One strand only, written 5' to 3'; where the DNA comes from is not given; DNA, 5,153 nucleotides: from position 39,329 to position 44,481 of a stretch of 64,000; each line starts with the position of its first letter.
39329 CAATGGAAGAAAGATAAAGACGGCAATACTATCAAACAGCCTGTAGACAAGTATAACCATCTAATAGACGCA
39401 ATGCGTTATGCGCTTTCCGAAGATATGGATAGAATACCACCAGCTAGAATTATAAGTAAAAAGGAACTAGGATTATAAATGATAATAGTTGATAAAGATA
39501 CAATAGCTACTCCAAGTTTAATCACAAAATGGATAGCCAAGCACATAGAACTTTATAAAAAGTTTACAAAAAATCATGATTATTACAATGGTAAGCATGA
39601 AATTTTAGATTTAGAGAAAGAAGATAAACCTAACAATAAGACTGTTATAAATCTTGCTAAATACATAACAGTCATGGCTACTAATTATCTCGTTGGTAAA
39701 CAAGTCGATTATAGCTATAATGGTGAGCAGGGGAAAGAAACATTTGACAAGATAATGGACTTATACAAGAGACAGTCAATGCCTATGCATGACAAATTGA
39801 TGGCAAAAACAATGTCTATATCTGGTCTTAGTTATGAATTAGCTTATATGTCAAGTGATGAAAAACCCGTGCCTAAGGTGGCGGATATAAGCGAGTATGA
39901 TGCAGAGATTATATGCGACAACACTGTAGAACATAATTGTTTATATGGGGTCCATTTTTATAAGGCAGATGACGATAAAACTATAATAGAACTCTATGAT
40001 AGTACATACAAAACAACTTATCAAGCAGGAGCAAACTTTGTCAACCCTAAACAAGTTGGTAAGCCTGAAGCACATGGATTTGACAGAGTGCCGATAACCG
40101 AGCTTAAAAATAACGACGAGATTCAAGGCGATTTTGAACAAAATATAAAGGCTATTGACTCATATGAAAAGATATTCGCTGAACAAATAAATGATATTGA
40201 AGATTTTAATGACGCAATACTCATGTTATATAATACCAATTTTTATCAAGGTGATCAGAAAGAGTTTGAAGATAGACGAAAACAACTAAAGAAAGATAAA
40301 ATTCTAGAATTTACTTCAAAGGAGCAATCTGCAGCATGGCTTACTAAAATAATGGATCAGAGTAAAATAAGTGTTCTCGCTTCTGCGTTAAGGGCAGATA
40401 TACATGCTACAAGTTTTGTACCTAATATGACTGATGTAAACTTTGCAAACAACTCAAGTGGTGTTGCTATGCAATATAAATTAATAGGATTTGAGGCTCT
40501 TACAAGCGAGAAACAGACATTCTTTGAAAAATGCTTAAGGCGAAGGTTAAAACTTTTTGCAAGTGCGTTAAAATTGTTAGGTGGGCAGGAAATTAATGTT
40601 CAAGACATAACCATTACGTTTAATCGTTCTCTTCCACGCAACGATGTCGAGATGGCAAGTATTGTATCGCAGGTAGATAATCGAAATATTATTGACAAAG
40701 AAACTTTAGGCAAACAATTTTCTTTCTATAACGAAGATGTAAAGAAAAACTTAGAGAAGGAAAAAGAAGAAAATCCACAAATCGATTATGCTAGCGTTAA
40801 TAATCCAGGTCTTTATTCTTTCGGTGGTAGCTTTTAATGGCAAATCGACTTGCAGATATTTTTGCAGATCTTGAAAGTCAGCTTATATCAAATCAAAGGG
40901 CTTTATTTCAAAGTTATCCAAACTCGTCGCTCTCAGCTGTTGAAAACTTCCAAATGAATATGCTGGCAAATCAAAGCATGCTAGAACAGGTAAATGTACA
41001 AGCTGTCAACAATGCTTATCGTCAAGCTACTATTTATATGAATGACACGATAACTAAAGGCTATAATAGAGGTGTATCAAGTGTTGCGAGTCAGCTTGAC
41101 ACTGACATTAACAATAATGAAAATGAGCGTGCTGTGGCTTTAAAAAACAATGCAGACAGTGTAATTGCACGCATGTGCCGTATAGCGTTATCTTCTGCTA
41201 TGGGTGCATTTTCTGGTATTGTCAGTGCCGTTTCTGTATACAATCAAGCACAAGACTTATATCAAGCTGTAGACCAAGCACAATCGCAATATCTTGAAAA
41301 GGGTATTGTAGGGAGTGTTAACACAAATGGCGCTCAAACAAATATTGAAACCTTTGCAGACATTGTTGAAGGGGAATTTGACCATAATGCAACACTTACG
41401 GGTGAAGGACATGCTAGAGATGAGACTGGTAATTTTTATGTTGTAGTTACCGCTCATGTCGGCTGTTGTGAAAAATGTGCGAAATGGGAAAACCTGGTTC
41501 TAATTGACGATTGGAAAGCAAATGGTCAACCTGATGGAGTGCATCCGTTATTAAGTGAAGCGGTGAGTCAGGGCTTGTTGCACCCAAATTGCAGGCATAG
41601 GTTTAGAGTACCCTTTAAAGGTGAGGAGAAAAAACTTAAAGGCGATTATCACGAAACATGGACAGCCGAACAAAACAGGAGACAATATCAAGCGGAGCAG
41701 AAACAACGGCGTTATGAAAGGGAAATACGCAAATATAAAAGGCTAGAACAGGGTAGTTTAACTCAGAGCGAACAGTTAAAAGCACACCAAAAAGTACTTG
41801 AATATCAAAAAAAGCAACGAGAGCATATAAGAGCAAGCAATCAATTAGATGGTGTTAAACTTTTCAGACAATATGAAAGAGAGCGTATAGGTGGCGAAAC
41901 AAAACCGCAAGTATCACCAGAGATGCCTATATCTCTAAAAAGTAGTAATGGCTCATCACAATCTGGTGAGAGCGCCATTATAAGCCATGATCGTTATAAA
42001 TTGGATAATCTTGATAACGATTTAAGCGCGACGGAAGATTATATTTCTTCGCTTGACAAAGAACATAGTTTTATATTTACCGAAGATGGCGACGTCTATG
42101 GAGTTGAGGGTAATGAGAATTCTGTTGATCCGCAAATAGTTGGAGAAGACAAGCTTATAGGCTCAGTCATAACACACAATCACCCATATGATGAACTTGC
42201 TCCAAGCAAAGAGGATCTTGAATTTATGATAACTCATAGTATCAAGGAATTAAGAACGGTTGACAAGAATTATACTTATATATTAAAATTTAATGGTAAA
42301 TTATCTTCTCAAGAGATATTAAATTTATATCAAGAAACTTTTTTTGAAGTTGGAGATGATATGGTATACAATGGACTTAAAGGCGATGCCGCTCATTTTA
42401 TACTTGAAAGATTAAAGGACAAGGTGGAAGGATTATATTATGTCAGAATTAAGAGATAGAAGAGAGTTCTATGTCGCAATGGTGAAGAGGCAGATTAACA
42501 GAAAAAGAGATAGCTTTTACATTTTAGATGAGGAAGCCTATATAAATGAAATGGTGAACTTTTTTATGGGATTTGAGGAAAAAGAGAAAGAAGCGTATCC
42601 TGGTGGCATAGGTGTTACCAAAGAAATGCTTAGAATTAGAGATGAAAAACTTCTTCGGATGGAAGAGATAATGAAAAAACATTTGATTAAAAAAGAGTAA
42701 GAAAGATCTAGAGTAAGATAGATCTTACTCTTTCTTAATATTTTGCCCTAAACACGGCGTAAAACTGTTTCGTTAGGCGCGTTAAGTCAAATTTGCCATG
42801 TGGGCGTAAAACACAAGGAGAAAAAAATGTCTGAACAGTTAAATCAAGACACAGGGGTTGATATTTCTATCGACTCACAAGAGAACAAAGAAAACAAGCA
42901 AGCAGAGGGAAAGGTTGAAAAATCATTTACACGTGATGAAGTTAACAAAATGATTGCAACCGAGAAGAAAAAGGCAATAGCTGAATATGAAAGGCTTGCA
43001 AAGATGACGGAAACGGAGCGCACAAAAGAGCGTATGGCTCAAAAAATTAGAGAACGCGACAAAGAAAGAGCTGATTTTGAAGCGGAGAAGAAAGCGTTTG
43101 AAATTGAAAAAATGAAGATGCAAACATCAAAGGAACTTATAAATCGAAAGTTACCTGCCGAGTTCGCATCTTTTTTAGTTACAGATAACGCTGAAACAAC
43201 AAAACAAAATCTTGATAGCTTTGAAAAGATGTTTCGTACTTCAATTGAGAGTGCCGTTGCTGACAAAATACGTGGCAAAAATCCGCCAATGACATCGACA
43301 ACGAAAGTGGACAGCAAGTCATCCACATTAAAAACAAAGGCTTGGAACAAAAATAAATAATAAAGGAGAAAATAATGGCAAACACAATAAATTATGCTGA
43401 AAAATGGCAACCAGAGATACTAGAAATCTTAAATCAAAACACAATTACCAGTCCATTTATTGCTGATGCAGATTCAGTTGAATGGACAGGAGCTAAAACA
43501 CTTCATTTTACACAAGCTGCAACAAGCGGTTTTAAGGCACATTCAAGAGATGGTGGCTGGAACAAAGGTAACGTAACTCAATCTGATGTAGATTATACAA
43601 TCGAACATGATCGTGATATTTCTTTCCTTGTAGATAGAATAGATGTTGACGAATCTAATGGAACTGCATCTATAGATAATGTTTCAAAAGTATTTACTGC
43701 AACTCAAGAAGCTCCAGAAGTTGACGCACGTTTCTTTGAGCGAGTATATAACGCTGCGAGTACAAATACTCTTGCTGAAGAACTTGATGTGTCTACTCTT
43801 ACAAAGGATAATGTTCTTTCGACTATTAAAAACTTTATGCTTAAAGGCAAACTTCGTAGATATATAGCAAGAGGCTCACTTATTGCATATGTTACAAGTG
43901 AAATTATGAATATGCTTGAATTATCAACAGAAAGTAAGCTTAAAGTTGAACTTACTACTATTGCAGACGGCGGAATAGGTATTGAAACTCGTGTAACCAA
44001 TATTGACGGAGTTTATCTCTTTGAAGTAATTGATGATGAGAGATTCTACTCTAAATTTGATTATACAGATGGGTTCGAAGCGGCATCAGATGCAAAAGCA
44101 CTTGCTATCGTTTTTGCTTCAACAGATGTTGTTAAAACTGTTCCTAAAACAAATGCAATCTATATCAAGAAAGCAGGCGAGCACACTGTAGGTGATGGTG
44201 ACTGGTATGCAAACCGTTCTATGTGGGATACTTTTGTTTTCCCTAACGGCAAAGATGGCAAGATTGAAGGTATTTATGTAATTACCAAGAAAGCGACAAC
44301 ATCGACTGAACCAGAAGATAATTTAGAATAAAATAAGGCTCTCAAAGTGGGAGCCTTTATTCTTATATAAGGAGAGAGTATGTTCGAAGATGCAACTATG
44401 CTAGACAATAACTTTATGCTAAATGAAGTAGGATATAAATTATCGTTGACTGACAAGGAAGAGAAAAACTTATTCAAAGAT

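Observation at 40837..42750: MuF (SPP1 gp7-like) head protein fused to a RadC/JAB-like C-terminal domain, with a coupled 86-aa ORF and a closing hairpin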

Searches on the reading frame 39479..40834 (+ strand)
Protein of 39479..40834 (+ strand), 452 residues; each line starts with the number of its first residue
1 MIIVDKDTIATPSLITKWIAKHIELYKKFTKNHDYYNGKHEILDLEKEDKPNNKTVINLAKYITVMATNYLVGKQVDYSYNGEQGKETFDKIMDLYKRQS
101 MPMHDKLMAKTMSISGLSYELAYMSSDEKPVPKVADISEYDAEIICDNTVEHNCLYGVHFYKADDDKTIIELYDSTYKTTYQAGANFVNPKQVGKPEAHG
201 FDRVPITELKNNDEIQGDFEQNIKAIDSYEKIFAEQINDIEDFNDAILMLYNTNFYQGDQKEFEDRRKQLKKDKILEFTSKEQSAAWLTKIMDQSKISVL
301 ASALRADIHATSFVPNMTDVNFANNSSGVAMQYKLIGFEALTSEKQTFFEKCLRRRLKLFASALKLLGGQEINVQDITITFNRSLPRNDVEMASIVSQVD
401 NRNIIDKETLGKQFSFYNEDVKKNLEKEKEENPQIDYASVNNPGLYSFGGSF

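Call 89: search_protein_families(library=pfam, proteins=[window:39479-40834:+], max_evalue=0.001)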
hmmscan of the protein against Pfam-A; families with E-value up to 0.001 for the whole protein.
window:39479-40834:+ (452 aa): 1 family
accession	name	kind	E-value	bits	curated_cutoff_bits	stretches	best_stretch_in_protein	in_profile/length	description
PF05133.19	SPP1_portal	-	1.9e-78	264.7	25.5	1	19-432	5-413/416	Phage portal protein, SPP1 Gp6-like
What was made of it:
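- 39479..40837 (+): SPP1-type portal gene directly upstream. This is context: MuF genes characteristically follow the portal gene. PF05133 SPP1_portal, E 1.9e-78 (call 89).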

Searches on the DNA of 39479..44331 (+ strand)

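Call 6: search_dna_similar(query=window:39479-44331:+, collection=phages, mode=near, max_rows=25)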
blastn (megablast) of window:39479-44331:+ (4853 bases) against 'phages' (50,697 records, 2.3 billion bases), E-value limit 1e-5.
No match.
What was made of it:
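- Tried and rejected: Megablast of 39479-44331 against 50,697 phage records found nothing (call 6).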
